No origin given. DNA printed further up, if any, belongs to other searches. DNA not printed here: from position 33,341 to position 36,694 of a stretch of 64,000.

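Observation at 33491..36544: Second paralog of the ECF sigma / TM / beta-sandwich fusion (minus strand)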

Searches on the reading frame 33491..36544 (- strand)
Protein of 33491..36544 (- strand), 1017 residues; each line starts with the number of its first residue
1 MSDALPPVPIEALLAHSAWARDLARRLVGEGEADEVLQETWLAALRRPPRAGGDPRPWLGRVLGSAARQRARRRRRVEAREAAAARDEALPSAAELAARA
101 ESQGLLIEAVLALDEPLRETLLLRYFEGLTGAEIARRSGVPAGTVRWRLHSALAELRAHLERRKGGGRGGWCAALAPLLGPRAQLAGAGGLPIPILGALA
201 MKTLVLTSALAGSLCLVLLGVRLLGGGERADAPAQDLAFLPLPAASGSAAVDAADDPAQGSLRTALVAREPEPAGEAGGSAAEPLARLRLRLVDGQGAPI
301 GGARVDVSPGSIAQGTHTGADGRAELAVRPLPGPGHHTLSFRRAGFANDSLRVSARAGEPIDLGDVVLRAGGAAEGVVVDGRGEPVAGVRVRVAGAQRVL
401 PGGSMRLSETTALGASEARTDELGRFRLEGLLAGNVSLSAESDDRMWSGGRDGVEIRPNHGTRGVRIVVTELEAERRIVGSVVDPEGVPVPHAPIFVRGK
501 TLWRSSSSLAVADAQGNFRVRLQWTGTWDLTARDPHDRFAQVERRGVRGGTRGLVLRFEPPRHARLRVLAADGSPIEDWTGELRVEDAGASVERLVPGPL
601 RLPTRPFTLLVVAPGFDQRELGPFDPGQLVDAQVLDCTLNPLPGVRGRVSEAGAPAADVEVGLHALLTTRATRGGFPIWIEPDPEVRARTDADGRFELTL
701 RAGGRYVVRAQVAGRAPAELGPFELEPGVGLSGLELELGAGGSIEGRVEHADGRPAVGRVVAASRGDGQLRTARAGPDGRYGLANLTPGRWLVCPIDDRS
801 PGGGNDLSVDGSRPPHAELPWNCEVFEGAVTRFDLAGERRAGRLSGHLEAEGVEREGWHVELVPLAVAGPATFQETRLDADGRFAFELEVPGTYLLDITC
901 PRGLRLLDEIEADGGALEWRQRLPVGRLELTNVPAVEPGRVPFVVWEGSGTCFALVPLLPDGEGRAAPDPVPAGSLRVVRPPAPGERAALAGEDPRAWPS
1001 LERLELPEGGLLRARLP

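Call 5: search_protein_families(library=pfam, proteins=[window:33491-36544:-], max_evalue=0.1)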
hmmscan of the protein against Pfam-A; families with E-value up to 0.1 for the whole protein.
window:33491-36544:- (1017 aa): 15 families
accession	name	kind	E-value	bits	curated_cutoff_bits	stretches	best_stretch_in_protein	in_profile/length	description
PF13620.12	CarboxypepD_reg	-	6.1e-44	148.7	32.3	5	289-368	3-81/82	Carboxypeptidase regulatory-like domain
PF10670.15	DUF4198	-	1.9e-13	51.5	34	1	646-712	150-207/209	Domain of unknown function (DUF4198)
PF13715.12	CarbopepD_reg_2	-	1.4e-10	41.5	32.2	0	295-362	9-71/88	CarboxypepD_reg-like domain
PF08281.18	Sigma70_r4_2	-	3e-10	40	25.7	1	105-156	3-54/54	Sigma-70, region 4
PF04545.22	Sigma70_r4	-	5.2e-09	35.9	24.1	1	113-158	5-50/50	Sigma-70, region 4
PF02369.22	Big_1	-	6.1e-08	33.1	34.9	0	287-328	20-66/93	Bacterial Ig-like domain (group 1)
PF04542.20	Sigma70_r2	-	2.9e-07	30.6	24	1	15-76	4-70/71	Sigma-70 region 2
PF24107.1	DUF7382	-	2.6e-05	24.4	27.4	0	477-517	21-61/65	Domain of unknown function (DUF7382)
PF17210.9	SdrD_B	-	0.00056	20.5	29.7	0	867-905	33-71/112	SdrD B-like domain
PF25020.1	TTR_TEN1-4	-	0.00063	20.1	27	0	289-367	10-85/86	Teneurin TTR-like domain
PF17789.7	MG4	-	0.00065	20.3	24.7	0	289-328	19-60/95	Macroglobulin domain MG4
PF20598.4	DUF6795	-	0.0059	17.3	27.4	0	645-699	1-44/103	Domain of unknown function (DUF6795)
PF07638.17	Sigma70_ECF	-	0.037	14.4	21.1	1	61-160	85-183/185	ECF sigma factor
PF13412.12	HTH_24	-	0.04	13.9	21.9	0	128-149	17-38/48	Winged helix-turn-helix DNA-binding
PF19813.4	DUF6296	-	0.07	13.6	27.2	0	657-697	20-58/78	Family of unknown function (DUF6296)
